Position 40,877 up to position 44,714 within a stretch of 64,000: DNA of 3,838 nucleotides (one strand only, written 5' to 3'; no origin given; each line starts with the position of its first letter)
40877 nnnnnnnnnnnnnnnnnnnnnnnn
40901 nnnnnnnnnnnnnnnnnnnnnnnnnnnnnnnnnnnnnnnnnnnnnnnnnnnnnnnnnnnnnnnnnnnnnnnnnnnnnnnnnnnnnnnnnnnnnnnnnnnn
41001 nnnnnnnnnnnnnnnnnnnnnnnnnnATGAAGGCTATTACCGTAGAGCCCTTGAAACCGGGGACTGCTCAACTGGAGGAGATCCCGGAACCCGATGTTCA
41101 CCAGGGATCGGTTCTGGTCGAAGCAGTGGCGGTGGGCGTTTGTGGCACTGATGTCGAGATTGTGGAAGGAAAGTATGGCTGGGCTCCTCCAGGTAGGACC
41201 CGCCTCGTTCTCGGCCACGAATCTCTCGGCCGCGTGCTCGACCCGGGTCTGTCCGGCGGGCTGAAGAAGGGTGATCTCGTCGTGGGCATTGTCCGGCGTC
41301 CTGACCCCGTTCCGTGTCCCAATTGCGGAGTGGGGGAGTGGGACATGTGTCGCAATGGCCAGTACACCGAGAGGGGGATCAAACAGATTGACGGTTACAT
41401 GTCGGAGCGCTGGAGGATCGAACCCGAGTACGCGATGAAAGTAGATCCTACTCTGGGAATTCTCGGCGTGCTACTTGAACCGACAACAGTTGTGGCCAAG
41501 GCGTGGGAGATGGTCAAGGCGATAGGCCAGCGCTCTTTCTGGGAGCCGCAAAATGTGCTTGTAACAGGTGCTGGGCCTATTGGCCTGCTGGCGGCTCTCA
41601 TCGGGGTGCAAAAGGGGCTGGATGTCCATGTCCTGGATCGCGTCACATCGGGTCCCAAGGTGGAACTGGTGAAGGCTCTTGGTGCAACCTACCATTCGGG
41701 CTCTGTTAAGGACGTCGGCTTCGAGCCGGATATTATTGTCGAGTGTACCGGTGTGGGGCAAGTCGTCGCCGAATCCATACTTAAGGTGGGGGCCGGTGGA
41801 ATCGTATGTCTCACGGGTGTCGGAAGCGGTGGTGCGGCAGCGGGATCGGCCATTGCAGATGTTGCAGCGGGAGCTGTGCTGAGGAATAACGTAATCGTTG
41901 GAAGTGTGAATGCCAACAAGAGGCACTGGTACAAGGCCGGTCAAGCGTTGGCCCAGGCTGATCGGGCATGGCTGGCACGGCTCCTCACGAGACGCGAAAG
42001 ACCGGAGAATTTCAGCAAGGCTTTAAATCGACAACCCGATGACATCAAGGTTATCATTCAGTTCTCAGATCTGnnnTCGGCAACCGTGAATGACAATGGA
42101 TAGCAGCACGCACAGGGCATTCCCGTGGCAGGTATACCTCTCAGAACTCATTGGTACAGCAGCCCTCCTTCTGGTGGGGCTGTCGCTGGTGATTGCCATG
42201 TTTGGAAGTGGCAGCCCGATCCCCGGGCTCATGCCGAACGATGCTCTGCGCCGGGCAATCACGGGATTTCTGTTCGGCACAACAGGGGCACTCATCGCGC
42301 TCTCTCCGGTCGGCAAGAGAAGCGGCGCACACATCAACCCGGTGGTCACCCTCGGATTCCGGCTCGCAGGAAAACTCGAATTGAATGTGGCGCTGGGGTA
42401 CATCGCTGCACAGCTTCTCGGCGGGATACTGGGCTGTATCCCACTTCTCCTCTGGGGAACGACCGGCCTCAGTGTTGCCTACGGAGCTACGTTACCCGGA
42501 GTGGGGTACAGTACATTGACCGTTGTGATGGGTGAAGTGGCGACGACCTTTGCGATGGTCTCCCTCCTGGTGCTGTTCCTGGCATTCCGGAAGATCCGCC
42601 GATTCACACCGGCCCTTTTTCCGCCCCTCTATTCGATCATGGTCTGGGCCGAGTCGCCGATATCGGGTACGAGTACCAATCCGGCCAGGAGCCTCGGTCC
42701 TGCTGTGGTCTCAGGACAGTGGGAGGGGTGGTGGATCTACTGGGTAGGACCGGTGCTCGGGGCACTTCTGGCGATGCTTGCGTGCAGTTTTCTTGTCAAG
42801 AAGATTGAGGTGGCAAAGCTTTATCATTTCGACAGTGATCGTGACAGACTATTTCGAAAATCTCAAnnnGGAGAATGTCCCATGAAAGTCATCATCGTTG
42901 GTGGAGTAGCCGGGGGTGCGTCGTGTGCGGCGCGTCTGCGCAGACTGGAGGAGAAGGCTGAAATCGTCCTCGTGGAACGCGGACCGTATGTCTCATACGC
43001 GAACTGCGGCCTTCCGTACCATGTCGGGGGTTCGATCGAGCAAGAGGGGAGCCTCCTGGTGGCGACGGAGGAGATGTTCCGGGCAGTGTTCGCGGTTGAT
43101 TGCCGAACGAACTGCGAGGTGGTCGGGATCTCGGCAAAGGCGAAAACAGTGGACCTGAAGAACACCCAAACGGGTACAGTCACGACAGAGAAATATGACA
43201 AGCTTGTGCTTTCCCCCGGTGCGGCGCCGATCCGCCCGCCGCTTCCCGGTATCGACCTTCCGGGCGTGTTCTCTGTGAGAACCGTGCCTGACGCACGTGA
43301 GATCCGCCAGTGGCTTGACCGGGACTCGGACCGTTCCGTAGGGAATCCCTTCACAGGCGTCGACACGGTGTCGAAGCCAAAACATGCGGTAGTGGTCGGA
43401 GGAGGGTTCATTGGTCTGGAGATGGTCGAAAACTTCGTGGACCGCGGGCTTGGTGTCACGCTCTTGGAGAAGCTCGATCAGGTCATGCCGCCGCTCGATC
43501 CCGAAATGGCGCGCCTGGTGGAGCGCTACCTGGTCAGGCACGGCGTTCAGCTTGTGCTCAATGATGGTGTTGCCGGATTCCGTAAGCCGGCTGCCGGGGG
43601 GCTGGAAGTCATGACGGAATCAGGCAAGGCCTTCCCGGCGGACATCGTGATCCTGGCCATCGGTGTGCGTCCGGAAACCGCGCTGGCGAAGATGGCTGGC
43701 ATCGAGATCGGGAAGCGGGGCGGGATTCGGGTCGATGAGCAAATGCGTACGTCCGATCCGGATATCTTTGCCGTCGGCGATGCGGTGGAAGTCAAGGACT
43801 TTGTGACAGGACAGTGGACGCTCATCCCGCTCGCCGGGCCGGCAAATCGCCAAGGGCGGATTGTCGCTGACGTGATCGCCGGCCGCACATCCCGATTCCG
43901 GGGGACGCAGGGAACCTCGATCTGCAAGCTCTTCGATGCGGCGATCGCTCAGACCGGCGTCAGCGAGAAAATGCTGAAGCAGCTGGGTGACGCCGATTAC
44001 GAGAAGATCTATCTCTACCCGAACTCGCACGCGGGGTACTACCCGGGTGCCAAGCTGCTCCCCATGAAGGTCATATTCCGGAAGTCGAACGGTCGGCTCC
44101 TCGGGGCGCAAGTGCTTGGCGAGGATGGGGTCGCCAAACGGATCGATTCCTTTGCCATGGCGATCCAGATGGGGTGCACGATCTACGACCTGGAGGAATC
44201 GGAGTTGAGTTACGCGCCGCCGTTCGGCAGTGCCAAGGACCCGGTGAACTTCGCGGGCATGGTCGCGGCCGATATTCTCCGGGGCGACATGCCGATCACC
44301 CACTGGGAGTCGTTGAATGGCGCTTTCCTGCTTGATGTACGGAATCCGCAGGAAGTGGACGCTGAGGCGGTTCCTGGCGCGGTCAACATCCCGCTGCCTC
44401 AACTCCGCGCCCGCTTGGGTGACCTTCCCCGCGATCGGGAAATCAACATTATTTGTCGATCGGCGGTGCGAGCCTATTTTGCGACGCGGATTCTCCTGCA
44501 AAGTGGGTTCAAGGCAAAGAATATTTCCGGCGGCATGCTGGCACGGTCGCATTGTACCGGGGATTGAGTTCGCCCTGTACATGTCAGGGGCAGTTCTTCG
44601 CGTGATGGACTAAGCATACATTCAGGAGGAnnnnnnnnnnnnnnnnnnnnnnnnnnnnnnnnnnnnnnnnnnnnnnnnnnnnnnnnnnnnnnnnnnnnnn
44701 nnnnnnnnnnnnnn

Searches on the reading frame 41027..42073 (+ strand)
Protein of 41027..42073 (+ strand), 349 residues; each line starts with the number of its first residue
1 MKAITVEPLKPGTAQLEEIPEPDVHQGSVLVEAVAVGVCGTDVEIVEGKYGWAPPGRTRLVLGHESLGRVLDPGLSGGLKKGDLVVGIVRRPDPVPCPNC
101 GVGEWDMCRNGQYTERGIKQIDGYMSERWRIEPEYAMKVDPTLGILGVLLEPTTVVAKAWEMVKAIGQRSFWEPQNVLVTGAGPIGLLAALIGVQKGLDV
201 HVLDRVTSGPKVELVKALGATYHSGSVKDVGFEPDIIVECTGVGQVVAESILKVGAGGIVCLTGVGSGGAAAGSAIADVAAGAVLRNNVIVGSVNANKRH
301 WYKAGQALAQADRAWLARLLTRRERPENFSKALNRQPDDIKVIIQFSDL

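Call 72: search_protein_families(library=ncbifam, proteins=[window:41027-42073:+], max_evalue=1e-10)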
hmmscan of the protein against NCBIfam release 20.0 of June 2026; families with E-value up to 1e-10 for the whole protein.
window:41027-42073:+ (349 aa): 9 families
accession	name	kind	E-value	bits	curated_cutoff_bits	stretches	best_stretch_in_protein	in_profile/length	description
NF041172.1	AcrlCoa_red_Thmprot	equivalog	1.5e-20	73.4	500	1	1-333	1-318/334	acryloyl-CoA reductase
NF010344.0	PRK13771.1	subfamily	1.3e-19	70.4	349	1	1-306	1-293/334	putative alcohol dehydrogenase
NF003808.0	PRK05396.1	equivalog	1.3e-17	63.7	380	1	1-335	1-327/341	L-threonine 3-dehydrogenase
NF041097.1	keto_inos_dh_IolM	equivalog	7.4e-17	61.1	450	1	12-228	38-260/389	scyllo-inosose 3-dehydrogenase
NF007642.0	PRK10309.1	equivalog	1.5e-14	54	550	1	11-346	9-346/347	galactitol-1-phosphate 5-dehydrogenase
TIGR00692.1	tdh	equivalog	1.1e-13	51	458.35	1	14-333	11-325/340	L-threonine 3-dehydrogenase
NF006940.0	PRK09422.1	equivalog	1.4e-13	50.5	344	1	1-226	1-213/338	alcohol dehydrogenase AdhP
TIGR02822.1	adh_fam_2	subfamily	3.2e-13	49.5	283.5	1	8-266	9-256/329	zinc-binding alcohol dehydrogenase family protein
NF007489.0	PRK10083.1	equivalog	5.6e-12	45.3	376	1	1-222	1-209/339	Zn-dependent oxidoreductase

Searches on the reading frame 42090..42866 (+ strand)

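Call 23: search_protein_families(library=pfam, proteins=[window:42090-42866:+], max_evalue=0.01)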
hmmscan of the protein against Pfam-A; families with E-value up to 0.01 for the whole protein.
window:42090-42866:+ (259 aa): 1 family
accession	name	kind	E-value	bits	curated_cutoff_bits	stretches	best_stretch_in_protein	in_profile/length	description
PF00230.25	MIP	-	2.5e-35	122.7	25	1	13-230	8-220/222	Major intrinsic protein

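Call 72: search_protein_families(library=ncbifam, proteins=[window:42090-42866:+], max_evalue=1e-10)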
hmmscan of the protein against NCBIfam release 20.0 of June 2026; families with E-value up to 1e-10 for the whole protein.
window:42090-42866:+ (259 aa): 2 families
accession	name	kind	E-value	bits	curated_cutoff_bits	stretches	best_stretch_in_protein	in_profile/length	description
TIGR00861.1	MIP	subfamily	1.2e-31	110.3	171.25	1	19-230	2-222/224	MIP family channel protein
NF003838.0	PRK05420.1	equivalog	6.9e-18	65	256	1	18-237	7-228/231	aquaporin Z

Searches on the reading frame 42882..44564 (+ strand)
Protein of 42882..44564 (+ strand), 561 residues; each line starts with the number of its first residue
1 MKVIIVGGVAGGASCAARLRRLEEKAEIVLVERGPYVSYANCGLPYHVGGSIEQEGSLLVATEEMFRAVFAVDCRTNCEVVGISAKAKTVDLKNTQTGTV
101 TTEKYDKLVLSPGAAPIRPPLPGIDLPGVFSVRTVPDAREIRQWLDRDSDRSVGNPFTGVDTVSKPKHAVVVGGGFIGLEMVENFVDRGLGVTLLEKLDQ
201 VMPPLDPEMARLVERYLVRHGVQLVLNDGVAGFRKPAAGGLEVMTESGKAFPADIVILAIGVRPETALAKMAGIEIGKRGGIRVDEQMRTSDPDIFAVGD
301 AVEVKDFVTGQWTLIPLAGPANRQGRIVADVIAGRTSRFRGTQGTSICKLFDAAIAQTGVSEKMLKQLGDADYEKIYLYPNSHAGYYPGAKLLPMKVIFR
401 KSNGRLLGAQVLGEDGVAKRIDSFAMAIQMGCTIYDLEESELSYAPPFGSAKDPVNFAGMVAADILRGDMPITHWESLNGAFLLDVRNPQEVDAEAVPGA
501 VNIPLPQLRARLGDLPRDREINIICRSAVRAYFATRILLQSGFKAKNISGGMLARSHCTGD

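Call 8: search_protein_families(library=pfam, proteins=[window:42882-44564:+])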
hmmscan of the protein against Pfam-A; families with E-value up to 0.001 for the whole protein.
window:42882-44564:+ (561 aa): 9 families
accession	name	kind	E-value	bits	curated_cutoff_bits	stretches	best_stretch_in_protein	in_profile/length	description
PF07992.20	Pyr_redox_2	-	1.6e-64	218.6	26.1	1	1-312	1-278/291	Pyridine nucleotide-disulphide oxidoreductase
PF00070.33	Pyr_redox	-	8.9e-18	65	22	1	168-240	1-73/82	Pyridine nucleotide-disulphide oxidoreductase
PF02852.28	Pyr_redox_dim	-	9.7e-16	58.4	25.3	1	347-449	3-103/110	Pyridine nucleotide-disulphide oxidoreductase, dimerisation domain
PF00581.25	Rhodanese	-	2.2e-10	41.3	22.2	1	482-552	15-96/102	Rhodanese-like domain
PF01266.30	DAO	-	8.2e-07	29.3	27.9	0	209-275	151-216/353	FAD dependent oxidoreductase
PF13738.12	Pyr_redox_3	-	2.8e-06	27.2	30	0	167-299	165-305/305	Pyridine nucleotide-disulphide oxidoreductase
PF13450.12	NAD_binding_8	-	4.9e-06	27.2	21.9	0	5-37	1-31/68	NAD(P)-binding Rossmann-like domain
PF03486.20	HI0933_like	-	0.00075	19.5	50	0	213-286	115-189/244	HI0933-like protein Rossmann domain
PF13454.12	NAD_binding_9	-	0.00089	19.7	21.8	0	235-262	127-154/155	FAD-NAD(P)-binding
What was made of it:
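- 42882..44567 (+): CoADR-RHD copy 1. A fully native-composition paralog (GC 0.61, GC3 0.73), used here as the native comparator. Pfam gives Pyr_redox_2, Pyr_redox_dim and Rhodanese (call 8).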

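Call 9: search_protein_families(library=ncbifam, proteins=[window:42882-44564:+])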
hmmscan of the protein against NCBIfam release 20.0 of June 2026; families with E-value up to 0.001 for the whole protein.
window:42882-44564:+ (561 aa): 59 families (the best 25 are shown)
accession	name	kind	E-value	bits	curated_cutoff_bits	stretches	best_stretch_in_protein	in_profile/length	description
TIGR03385.1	CoA_CoA_reduc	equivalog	3.7e-139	464.3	578.8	1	2-459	1-439/439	CoA-disulfide reductase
NF007123.0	PRK09564.1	equivalog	1.8e-106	356.5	458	1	1-462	1-443/444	CoA-disulfide reductase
NF010037.0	PRK13512.1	equivalog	2.3e-93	313.5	394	1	1-461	2-436/438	CoA-disulfide reductase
NF046103.1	NOXase_Strep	equivalog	2.3e-62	211.4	600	1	2-462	1-438/442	H2O-forming NADH oxidase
NF045765.1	PhenlGlyoxDHPadH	equivalog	3e-48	164.7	475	1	3-336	5-311/416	NADH-dependent phenylglyoxylate dehydrogenase subunit epsilon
TIGR01350.1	lipoamide_DH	equivalog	2.9e-39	135.1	408.8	1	86-439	115-435/461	dihydrolipoyl dehydrogenase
TIGR02374.1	nitri_red_nirB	equivalog_domain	3e-39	135.1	578.35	1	5-359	3-329/794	nitrite reductase large subunit NirB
NF042949.2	3PPDioc_HcaD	equivalog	4.8e-37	127.6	450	1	2-332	3-305/386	3-phenylpropionate/cinnamic acid dioxygenase ferredoxin--NAD(+) reductase subunit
NF003437.0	PRK04965.1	equivalog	1e-36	126.8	392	1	3-306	5-279/378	NADH:flavorubredoxin reductase NorW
TIGR02053.1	MerA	equivalog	2.1e-33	116.1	454.45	1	87-444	111-439/465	mercury(II) reductase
NF007286.0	PRK09754.1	equivalog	7.4e-30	104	447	1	3-333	6-307/400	phenylpropionate dioxygenase ferredoxin reductase subunit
NF004943.0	PRK06292.2-1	equivalog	1.1e-29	103.6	432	1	165-439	170-436/456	dihydrolipoyl dehydrogenase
NF041682.1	ant_diox_AndAa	equivalog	3.4e-29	101.7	650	1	3-316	6-293/406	anthranilate 1,2-dioxygenase system ferredoxin--NAD(+) reductase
TIGR01424.1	gluta_reduc_2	equivalog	2.7e-28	98.7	606.05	1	164-437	164-428/446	glutathione-disulfide reductase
NF004776.0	PRK06116.1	equivalog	1.9e-27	96.4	480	1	164-438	165-433/450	glutathione-disulfide reductase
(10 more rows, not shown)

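Call 18: list_cluster_members(proteins=[P0001, P0002, P0004, P0011, P0012, P0014, window:42882-44564:+, window:54604-56403:+, window:53775-54578:+, window:52493-53368:+])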
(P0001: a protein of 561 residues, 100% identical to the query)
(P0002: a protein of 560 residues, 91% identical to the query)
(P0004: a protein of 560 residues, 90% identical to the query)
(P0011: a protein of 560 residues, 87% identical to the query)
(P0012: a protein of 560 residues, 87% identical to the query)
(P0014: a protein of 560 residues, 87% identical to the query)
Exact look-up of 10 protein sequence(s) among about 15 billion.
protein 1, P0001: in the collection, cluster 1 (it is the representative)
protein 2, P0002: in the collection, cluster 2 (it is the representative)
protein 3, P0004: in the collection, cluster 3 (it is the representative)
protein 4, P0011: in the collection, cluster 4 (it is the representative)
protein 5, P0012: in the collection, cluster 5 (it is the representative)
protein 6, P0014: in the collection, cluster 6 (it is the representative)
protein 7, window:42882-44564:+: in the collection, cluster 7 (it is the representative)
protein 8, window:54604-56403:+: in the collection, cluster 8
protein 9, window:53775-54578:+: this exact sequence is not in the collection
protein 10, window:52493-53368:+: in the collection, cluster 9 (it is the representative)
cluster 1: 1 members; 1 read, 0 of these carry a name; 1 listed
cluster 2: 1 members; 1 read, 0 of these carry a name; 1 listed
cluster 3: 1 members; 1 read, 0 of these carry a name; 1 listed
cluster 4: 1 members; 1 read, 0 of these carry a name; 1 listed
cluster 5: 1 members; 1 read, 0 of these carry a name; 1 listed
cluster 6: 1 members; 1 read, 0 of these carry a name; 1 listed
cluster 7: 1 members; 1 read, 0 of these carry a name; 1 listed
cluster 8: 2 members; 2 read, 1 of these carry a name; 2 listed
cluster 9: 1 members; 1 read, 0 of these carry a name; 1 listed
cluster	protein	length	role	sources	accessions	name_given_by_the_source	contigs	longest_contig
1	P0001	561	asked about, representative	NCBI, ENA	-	-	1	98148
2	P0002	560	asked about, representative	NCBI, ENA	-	-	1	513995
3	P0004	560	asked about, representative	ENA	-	-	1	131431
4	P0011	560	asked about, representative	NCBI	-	-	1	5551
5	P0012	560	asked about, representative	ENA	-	-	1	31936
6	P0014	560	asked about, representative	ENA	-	-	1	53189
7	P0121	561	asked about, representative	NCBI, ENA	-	-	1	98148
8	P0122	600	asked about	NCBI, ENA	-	-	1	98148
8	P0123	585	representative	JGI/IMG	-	sulfate permease, SulP family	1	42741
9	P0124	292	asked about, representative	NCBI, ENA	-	-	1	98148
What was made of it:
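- The window comes from a metagenome-assembled contig seen only once (call 18), and reads cannot be checked.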

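Call 29: find_homologous_proteins(query=window:42882-44564:+, max_evalue=1e-200)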
Query window:42882-44564:+ (561 aa): 5918 proteins with E <= 1e-200 among 8000 candidates; the best 120 are listed.
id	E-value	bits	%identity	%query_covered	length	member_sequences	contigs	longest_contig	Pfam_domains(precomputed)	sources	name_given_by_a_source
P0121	0.0e+0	1258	100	100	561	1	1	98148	PF01266.31,PF13450.13,PF02852.29,PF07992.21,PF00070.34,PF00581.26,PF13738.13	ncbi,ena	-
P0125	0.0e+0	1124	87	100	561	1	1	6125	PF01266.31,PF13450.13,PF02852.29,PF07992.21,PF00070.34,PF00581.26,PF13738.13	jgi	jgi:NADPH-dependent 2,4-dienoyl-CoA reductase/sulfur reductase-like enzyme/rhodanese-related sulfurt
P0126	0.0e+0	1123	88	100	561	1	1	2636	PF01266.31,PF13450.13,PF02852.29,PF07992.21,PF00070.34,PF00581.26,PF13738.13,PF03486.21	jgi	jgi:NADPH-dependent 2,4-dienoyl-CoA reductase/sulfur reductase-like enzyme/rhodanese-related sulfurt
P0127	0.0e+0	1121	87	99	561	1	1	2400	PF01266.31,PF13450.13,PF02852.29,PF07992.21,PF00070.34,PF00581.26,PF13738.13,PF03486.21,PF13454.13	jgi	jgi:NADPH-dependent 2,4-dienoyl-CoA reductase/sulfur reductase-like enzyme/rhodanese-related sulfurt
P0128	0.0e+0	1119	88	99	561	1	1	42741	PF01266.31,PF13450.13,PF02852.29,PF07992.21,PF00070.34,PF00581.26,PF13738.13,PF03486.21,PF13454.13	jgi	jgi:NADPH-dependent 2,4-dienoyl-CoA reductase/sulfur reductase-like enzyme/rhodanese-related sulfurt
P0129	0.0e+0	1112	87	99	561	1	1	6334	PF01266.31,PF13450.13,PF02852.29,PF07992.21,PF00070.34,PF00581.26,PF13738.13,PF03486.21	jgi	jgi:NADPH-dependent 2,4-dienoyl-CoA reductase/sulfur reductase-like enzyme/rhodanese-related sulfurt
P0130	0.0e+0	1108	86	97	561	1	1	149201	PF01266.31,PF13450.13,PF02852.29,PF07992.21,PF00070.34,PF00581.26,PF13738.13,PF13454.13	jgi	jgi:NADPH-dependent 2,4-dienoyl-CoA reductase/sulfur reductase-like enzyme/rhodanese-related sulfurt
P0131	0.0e+0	1095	86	97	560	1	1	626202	PF01266.31,PF13450.13,PF02852.29,PF07992.21,PF00070.34,PF00581.26,PF13738.13,PF03486.21,PF13454.13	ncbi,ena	-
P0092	0.0e+0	1094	86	100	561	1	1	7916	PF01266.31,PF13450.13,PF02852.29,PF07992.21,PF00070.34,PF00581.26,PF13738.13,PF03486.21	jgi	jgi:NADPH-dependent 2,4-dienoyl-CoA reductase/sulfur reductase-like enzyme/rhodanese-related sulfurt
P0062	0.0e+0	1093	86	100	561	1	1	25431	PF01266.31,PF13450.13,PF02852.29,PF07992.21,PF00070.34,PF00581.26,PF13738.13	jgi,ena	-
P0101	0.0e+0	1093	86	100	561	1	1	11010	PF01266.31,PF13450.13,PF02852.29,PF07992.21,PF00070.34,PF00581.26,PF13738.13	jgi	jgi:NADPH-dependent 2,4-dienoyl-CoA reductase/sulfur reductase-like enzyme/rhodanese-related sulfurt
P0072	0.0e+0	1092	85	100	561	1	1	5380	PF01266.31,PF13450.13,PF02852.29,PF07992.21,PF00070.34,PF00581.26,PF13738.13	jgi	jgi:NADPH-dependent 2,4-dienoyl-CoA reductase/sulfur reductase-like enzyme/rhodanese-related sulfurt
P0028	0.0e+0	1091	85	100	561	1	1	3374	PF01266.31,PF13450.13,PF02852.29,PF07992.21,PF00070.34,PF00581.26,PF13738.13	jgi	jgi:NADPH-dependent 2,4-dienoyl-CoA reductase/sulfur reductase-like enzyme/rhodanese-related sulfurt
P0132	0.0e+0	1090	85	99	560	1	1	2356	PF01266.31,PF13450.13,PF02852.29,PF07992.21,PF00070.34,PF00581.26,PF13738.13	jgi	jgi:NADPH-dependent 2,4-dienoyl-CoA reductase/sulfur reductase-like enzyme/rhodanese-related sulfurt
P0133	0.0e+0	1087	86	99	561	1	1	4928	PF01266.31,PF13450.13,PF02852.29,PF07992.21,PF00070.34,PF00581.26,PF13738.13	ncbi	-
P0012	0.0e+0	1035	81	99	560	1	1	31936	PF01266.31,PF13450.13,PF02852.29,PF07992.21,PF00070.34,PF00581.26,PF13738.13,PF03486.21,PF13454.13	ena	-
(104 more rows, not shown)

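Call 49: find_encoding_contigs(protein=P0125, flank=10000, max_places=2)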
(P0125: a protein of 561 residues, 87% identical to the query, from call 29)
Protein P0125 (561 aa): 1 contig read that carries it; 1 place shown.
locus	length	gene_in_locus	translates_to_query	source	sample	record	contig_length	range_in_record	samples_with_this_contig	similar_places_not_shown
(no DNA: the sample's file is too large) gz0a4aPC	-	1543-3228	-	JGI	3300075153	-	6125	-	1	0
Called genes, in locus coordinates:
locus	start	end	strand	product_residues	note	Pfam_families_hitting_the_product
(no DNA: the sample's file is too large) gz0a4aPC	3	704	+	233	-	?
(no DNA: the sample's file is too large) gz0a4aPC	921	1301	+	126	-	PF03992:ABM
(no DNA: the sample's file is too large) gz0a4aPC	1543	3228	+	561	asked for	PF01266:DAO (faint), PF07992:Pyr_redox_2, PF13450:NAD_binding_8 (faint), PF13738:Pyr_redox_3 (faint), PF00070:Pyr_redox, PF02852:Pyr_redox_dim, PF00581:Rhodanese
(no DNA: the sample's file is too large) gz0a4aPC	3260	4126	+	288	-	PF01758:SBF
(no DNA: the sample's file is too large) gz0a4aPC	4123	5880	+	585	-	PF00916:Sulfate_transp, PF01740:STAS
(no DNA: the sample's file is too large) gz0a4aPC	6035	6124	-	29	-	?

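Call 50: find_encoding_contigs(protein=P0130, flank=10000, max_places=2)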
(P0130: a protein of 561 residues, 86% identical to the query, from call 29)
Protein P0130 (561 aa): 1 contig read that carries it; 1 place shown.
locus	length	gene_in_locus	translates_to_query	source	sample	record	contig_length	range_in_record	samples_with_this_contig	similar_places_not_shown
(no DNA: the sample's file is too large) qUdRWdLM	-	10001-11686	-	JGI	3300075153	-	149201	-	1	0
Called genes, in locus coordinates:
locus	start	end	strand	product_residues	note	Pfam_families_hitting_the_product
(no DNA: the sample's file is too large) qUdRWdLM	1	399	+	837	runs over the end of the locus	PF00884:Sulfatase, PF16347:SGSH_C (weak)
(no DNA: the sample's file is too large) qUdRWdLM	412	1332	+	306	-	PF12799:LRR_4 (faint)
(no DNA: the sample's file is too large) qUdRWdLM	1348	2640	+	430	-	PF04055:Radical_SAM, PF13186:SPASM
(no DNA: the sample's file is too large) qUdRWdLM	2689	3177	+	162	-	-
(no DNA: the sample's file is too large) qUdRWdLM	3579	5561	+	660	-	PF08447:PAS_3, PF00158:Sigma54_activat, PF14532:Sigma54_activ_2, PF00004:AAA (weak), PF07728:AAA_5 (weak), PF25601:AAA_lid_14, PF02954:HTH_8 (weak)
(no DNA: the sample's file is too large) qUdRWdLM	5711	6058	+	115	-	PF03992:ABM (weak)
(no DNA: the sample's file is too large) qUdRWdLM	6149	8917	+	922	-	PF03200:Glyco_hydro_63 (faint), PF22422:MGH1-like_GH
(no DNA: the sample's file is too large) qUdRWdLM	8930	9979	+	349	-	PF08240:ADH_N, PF16912:Glu_dehyd_C, PF00107:ADH_zinc_N (weak)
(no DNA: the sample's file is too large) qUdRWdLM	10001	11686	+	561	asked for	PF01266:DAO (faint), PF07992:Pyr_redox_2, PF13450:NAD_binding_8 (faint), PF13454:NAD_binding_9 (faint), PF13738:Pyr_redox_3 (faint), PF00070:Pyr_redox, PF02852:Pyr_redox_dim, PF00581:Rhodanese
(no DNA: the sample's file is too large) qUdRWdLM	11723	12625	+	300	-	PF13593:SBF_like, PF01758:SBF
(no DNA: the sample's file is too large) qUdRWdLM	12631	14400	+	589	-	PF00916:Sulfate_transp, PF01740:STAS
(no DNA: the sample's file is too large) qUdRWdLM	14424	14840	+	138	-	-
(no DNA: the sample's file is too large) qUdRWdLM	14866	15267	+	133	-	-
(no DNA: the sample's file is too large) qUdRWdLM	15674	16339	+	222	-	?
